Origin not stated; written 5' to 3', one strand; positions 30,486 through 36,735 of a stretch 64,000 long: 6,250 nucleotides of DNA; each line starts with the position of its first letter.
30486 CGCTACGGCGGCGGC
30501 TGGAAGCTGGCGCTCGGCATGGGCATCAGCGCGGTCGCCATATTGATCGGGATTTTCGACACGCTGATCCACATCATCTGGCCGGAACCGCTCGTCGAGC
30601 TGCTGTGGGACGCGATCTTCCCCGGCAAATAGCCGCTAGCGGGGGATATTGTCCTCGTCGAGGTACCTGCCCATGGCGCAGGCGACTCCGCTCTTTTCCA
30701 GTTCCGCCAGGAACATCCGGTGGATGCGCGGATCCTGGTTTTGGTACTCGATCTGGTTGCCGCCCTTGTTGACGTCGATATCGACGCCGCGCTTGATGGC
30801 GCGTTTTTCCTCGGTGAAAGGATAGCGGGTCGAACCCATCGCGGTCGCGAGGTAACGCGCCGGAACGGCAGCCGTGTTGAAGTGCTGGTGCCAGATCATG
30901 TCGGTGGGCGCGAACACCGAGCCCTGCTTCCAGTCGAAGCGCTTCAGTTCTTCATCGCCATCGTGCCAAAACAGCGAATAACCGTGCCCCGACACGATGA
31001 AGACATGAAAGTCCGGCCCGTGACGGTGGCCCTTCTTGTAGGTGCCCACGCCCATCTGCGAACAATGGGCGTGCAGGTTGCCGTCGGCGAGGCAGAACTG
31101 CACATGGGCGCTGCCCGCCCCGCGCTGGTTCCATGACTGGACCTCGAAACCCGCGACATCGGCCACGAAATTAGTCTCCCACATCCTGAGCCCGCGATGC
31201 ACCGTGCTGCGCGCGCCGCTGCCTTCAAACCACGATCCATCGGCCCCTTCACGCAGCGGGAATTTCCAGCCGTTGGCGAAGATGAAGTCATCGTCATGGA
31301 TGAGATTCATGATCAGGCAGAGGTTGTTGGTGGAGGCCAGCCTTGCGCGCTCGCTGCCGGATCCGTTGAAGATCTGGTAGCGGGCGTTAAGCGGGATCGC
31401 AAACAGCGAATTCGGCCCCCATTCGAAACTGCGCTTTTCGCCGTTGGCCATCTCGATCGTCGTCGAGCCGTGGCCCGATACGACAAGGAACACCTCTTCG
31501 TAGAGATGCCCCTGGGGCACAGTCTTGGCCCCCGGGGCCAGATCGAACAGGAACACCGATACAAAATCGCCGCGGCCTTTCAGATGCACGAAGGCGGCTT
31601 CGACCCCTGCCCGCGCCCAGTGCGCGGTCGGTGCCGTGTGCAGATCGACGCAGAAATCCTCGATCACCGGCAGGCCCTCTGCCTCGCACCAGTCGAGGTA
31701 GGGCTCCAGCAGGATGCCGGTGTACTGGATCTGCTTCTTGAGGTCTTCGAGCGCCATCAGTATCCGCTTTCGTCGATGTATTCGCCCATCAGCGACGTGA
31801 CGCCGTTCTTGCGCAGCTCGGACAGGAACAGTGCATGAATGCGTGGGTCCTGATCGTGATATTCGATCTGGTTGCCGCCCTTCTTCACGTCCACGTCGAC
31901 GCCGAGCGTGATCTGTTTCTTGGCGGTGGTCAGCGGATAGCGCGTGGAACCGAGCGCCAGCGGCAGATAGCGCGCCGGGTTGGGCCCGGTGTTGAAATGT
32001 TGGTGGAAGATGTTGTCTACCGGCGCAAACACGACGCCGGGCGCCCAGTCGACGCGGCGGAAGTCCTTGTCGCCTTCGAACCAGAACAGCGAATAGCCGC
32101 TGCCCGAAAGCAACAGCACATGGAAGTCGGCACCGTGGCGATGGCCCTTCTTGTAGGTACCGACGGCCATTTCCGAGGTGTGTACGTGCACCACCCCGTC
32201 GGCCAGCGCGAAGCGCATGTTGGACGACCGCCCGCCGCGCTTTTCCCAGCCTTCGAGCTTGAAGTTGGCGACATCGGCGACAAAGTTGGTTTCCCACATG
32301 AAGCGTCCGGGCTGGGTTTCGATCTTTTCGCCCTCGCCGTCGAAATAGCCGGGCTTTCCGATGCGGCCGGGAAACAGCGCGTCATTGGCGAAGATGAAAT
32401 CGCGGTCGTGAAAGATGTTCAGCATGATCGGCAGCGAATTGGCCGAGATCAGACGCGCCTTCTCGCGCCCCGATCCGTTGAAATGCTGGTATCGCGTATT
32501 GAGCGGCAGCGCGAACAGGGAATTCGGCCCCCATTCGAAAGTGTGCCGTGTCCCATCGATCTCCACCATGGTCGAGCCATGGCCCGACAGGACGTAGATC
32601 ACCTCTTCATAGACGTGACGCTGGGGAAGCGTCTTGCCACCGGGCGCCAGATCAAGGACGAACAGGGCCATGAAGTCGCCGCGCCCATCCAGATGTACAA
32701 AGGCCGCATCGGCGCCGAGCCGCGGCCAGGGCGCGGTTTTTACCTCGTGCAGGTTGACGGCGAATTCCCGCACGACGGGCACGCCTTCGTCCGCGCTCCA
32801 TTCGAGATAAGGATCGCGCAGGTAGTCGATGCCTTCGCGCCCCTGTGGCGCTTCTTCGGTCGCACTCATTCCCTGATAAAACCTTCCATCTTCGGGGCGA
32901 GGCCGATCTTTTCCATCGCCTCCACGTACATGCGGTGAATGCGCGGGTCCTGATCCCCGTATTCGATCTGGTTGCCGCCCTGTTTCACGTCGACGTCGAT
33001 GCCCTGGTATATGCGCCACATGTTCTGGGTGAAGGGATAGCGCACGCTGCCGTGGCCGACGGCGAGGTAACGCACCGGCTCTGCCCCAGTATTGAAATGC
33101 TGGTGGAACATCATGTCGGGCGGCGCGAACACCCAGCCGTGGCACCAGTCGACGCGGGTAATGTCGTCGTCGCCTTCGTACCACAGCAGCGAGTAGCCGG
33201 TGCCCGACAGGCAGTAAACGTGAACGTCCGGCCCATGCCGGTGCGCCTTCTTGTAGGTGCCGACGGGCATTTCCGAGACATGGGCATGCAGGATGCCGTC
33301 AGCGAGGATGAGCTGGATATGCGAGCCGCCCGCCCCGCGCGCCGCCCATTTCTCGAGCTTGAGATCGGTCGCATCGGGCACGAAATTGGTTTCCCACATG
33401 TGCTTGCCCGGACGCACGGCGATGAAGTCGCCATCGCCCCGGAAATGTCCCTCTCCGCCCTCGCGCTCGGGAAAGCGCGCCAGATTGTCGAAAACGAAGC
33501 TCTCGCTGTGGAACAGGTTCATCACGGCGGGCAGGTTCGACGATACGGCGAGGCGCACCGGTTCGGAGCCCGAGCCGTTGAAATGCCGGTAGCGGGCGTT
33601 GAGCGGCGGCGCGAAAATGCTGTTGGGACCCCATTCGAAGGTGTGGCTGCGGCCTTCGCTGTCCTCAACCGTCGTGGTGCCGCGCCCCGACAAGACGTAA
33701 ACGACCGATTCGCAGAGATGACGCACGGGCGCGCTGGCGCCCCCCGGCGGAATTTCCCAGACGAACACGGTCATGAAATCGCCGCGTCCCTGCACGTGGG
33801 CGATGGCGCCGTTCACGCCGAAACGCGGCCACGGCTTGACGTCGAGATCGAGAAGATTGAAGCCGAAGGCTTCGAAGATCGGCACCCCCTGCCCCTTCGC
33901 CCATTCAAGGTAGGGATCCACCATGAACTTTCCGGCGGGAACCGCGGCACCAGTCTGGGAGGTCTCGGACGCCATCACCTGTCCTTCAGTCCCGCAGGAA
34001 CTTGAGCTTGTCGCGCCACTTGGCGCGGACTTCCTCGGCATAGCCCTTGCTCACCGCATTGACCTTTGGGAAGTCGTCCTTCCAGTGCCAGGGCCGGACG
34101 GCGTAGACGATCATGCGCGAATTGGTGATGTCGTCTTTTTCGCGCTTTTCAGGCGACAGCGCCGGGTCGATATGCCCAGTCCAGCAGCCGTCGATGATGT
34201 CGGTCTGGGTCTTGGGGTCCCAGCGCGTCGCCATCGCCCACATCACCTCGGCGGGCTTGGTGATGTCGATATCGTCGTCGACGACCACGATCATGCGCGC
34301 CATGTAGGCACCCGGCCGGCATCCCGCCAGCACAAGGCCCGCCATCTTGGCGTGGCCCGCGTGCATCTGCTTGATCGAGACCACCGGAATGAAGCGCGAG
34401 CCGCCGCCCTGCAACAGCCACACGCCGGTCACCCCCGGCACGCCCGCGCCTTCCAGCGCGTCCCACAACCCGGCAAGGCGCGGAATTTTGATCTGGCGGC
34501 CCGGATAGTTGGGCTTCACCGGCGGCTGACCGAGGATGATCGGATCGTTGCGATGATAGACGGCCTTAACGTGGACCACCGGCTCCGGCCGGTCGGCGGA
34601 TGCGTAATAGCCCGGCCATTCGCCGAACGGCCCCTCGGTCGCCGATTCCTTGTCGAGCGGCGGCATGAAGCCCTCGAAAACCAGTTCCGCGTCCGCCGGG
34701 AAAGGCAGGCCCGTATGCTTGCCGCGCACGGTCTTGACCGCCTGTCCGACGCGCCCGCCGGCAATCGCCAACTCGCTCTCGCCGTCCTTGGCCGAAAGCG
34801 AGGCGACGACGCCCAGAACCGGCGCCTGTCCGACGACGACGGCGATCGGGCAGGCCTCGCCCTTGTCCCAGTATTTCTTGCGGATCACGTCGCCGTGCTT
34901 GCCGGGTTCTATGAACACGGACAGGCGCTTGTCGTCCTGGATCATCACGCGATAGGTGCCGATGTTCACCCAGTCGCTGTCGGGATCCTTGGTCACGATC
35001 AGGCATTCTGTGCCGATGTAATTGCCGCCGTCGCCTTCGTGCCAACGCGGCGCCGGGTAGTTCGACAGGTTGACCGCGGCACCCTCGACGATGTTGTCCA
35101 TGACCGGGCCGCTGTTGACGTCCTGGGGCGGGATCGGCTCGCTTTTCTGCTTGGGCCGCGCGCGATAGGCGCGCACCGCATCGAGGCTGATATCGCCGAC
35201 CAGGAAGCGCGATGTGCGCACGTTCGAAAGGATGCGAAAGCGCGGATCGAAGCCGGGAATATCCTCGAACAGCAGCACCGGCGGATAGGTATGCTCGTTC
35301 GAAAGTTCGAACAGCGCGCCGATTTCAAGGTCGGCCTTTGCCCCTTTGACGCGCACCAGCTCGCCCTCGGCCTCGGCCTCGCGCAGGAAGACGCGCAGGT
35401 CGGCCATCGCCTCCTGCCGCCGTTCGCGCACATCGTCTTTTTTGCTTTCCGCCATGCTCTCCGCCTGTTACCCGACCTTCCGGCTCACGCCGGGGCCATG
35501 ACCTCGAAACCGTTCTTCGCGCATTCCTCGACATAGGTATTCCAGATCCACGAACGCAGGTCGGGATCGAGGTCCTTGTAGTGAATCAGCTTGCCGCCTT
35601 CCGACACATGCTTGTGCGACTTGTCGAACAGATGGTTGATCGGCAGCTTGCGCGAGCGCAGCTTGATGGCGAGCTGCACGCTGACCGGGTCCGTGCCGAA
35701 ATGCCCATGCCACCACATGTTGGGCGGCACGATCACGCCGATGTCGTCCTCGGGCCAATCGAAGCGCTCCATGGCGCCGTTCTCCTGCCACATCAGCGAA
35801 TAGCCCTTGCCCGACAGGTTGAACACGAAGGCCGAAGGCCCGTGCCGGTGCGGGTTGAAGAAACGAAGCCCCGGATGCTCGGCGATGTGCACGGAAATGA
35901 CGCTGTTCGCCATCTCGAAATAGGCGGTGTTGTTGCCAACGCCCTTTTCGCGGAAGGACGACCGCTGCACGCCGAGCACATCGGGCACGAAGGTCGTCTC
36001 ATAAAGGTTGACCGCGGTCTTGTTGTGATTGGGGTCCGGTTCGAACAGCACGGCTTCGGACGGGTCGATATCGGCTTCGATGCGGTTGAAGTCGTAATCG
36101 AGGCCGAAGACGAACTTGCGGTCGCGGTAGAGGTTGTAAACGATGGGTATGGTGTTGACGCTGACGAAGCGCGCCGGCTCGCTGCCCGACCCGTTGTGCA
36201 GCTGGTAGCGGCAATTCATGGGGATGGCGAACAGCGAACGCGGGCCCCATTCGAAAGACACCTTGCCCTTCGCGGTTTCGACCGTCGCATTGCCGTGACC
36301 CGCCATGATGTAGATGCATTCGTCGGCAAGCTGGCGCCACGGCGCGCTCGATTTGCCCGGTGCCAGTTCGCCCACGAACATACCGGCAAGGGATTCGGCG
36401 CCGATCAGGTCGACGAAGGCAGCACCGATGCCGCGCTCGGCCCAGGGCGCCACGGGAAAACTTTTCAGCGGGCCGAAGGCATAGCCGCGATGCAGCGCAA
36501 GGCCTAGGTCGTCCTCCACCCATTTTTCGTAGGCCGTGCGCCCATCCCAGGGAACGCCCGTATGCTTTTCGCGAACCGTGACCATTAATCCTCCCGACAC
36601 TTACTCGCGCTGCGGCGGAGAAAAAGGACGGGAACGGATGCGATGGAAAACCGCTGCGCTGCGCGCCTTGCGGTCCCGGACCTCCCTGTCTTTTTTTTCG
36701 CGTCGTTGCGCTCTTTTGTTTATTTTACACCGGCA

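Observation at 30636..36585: Tandem, translationally coupled triplet of bicupin paralogs plus a fourth copy, wrapped around a UbiD decarboxylase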

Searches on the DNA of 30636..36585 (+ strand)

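Call 9: search_dna_similar(query=window:30636-36585:+, collection=plasmids, mode=near, max_rows=10)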
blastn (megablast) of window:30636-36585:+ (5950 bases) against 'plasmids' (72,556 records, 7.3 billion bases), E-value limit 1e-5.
No match.
